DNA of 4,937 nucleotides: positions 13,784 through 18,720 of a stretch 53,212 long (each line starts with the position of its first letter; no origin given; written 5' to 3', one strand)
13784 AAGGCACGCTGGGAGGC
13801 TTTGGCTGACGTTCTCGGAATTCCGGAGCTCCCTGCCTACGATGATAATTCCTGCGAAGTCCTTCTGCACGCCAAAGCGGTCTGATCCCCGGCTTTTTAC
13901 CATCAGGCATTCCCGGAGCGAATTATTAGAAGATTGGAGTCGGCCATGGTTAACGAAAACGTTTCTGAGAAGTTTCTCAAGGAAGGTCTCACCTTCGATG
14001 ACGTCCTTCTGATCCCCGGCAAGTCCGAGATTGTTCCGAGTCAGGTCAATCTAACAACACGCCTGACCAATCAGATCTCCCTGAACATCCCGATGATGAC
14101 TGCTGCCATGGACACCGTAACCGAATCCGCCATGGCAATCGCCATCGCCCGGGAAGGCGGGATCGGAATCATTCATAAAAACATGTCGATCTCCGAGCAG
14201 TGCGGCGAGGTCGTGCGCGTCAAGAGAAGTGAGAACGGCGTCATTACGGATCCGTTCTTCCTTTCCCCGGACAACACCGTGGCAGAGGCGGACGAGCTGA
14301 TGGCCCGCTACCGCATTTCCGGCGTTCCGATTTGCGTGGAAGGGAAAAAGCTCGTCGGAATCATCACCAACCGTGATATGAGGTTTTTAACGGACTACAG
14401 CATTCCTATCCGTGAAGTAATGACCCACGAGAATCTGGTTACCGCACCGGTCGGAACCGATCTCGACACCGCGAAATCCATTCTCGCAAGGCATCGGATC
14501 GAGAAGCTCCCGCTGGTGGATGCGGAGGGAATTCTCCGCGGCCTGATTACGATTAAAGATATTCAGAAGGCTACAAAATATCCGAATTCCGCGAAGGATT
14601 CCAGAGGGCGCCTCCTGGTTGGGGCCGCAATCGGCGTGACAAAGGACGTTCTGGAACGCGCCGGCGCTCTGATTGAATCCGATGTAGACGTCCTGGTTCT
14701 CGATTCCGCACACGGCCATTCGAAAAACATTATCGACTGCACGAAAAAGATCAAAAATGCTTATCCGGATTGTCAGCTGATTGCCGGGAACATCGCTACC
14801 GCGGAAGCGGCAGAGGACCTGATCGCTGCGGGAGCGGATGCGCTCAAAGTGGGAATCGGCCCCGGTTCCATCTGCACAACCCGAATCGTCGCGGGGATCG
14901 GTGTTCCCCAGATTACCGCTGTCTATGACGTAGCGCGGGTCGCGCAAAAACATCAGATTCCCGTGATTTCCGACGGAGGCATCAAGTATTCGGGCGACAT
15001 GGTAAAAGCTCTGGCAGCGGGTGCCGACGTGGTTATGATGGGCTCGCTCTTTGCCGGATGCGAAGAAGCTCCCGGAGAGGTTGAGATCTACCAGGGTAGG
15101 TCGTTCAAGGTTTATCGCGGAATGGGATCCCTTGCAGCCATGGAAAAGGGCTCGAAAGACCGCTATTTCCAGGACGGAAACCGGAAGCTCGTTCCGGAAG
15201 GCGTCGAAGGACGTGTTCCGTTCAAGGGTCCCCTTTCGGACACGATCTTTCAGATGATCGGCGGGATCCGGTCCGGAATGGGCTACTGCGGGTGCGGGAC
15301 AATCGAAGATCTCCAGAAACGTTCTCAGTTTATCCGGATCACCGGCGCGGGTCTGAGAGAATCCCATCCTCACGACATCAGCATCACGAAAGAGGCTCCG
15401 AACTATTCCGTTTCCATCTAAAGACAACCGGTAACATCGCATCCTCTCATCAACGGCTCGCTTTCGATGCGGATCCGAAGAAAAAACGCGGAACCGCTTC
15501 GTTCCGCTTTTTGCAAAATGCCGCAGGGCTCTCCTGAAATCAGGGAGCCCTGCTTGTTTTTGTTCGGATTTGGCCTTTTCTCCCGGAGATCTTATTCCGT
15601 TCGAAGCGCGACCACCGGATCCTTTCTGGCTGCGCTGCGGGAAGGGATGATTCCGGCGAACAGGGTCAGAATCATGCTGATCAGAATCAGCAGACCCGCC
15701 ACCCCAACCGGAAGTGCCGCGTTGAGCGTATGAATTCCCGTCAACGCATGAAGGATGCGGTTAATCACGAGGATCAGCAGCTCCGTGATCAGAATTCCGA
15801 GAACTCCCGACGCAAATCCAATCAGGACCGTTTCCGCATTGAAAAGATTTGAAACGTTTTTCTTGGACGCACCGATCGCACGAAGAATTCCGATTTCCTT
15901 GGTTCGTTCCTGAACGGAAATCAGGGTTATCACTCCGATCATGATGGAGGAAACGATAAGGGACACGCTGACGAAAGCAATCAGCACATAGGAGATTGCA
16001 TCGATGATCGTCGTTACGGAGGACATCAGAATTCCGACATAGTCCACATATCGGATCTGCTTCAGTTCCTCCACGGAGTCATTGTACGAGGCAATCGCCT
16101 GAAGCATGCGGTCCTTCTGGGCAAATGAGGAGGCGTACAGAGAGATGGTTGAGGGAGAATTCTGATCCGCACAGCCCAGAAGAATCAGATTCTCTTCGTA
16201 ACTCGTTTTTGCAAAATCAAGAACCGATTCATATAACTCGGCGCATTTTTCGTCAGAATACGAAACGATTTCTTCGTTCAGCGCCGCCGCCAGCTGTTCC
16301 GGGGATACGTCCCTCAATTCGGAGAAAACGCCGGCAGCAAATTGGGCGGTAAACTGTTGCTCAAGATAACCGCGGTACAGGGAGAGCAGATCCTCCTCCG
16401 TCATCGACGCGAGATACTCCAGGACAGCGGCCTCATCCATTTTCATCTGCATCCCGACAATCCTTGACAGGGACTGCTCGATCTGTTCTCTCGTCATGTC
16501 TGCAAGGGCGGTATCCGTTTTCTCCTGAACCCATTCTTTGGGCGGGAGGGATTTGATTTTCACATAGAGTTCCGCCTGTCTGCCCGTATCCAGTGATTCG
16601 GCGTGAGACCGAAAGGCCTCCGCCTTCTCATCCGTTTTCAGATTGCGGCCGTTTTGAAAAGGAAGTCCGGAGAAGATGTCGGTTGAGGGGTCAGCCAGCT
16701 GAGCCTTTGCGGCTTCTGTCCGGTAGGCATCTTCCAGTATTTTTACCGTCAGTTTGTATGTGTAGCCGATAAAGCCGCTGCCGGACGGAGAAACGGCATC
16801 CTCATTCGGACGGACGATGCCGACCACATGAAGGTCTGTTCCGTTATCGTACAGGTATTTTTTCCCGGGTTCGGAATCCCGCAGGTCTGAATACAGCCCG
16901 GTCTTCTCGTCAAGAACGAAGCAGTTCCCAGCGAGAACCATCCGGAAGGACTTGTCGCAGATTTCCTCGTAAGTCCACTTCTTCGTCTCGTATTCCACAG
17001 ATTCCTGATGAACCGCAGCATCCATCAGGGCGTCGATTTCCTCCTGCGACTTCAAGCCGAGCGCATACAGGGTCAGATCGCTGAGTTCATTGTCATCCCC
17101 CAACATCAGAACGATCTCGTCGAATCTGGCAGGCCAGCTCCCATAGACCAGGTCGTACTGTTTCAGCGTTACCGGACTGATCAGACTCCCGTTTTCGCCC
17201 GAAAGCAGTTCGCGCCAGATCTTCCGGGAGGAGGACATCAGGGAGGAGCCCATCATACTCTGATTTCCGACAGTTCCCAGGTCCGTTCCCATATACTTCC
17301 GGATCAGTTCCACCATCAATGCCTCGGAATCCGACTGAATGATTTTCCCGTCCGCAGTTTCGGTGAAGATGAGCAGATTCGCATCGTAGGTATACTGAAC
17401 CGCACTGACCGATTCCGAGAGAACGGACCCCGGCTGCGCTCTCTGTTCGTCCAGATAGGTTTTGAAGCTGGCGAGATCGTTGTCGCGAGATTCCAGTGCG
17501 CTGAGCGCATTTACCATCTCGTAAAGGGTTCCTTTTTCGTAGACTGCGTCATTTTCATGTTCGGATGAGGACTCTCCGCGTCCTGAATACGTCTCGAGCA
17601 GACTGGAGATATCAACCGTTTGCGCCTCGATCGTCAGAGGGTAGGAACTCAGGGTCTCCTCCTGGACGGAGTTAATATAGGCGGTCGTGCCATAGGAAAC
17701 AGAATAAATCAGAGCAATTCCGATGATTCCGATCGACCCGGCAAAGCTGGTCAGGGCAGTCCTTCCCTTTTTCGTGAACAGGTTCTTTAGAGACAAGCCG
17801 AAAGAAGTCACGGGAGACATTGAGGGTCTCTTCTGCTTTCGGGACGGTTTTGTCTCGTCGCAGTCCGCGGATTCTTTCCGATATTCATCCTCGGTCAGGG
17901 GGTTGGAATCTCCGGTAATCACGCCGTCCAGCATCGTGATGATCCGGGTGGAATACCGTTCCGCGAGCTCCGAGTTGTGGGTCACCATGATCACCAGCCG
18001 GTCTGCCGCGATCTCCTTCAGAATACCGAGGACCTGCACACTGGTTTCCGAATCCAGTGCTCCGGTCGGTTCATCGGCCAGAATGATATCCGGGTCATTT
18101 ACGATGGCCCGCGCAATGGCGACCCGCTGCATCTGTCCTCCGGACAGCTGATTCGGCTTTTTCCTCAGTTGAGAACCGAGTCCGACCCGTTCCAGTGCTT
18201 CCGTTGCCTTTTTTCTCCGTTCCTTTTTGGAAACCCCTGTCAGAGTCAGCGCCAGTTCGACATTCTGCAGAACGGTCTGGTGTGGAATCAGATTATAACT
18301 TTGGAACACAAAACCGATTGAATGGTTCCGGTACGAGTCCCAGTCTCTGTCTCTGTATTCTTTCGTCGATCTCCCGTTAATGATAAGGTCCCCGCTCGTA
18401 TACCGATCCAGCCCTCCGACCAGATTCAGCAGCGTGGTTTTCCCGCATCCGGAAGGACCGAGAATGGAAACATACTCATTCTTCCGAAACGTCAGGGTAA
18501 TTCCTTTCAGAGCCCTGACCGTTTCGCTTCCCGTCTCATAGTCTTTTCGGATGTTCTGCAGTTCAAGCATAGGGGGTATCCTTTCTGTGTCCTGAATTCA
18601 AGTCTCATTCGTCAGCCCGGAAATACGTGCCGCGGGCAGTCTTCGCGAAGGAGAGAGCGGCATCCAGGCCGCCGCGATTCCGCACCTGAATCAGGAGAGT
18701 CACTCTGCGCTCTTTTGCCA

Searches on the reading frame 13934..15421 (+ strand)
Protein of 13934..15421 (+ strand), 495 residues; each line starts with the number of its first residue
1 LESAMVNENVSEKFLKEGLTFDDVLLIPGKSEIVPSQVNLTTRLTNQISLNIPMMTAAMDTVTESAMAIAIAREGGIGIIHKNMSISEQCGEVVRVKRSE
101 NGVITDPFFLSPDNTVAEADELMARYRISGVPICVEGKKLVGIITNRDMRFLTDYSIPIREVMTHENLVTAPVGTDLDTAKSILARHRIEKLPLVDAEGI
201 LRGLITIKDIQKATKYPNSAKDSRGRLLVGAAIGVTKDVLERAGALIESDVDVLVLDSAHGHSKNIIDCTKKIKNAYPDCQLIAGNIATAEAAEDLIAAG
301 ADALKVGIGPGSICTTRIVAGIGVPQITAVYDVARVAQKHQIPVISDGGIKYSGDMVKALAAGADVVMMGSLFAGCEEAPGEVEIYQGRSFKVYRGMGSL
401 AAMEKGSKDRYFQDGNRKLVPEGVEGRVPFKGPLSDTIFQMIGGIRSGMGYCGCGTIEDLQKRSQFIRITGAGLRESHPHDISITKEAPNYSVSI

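Call 84: search_protein_families(library=pfam, proteins=[window:13934-15421:+], max_evalue=0.00001)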
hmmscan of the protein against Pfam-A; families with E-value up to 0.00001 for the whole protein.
window:13934-15421:+ (495 aa): 4 families
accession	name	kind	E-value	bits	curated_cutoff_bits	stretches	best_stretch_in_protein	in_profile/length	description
PF00478.31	IMPDH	-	9.5e-168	558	25.6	1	18-480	1-345/345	IMP dehydrogenase / GMP reductase domain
PF00571.33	CBS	-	2.3e-22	79.5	24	2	105-149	7-51/57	CBS domain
PF03060.21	NMO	-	4.1e-10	40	28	1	283-381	139-233/331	Nitronate monooxygenase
PF01070.24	FMN_dh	-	1.1e-08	35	24.9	1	281-373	220-305/350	FMN-dependent dehydrogenase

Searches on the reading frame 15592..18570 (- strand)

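Call 14: search_protein_families(library=pfam, proteins=[window:15592-18570:-], max_evalue=0.0001)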
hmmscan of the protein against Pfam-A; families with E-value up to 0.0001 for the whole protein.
window:15592-18570:- (992 aa): 2 families
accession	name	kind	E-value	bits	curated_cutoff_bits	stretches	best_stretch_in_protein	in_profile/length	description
PF00005.33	ABC_tran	-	2.4e-34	119.3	25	1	21-169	1-136/137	ABC transporter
PF02687.27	FtsX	-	7.8e-18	65.1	25.5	1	865-985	2-120/120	FtsX-like permease C-terminal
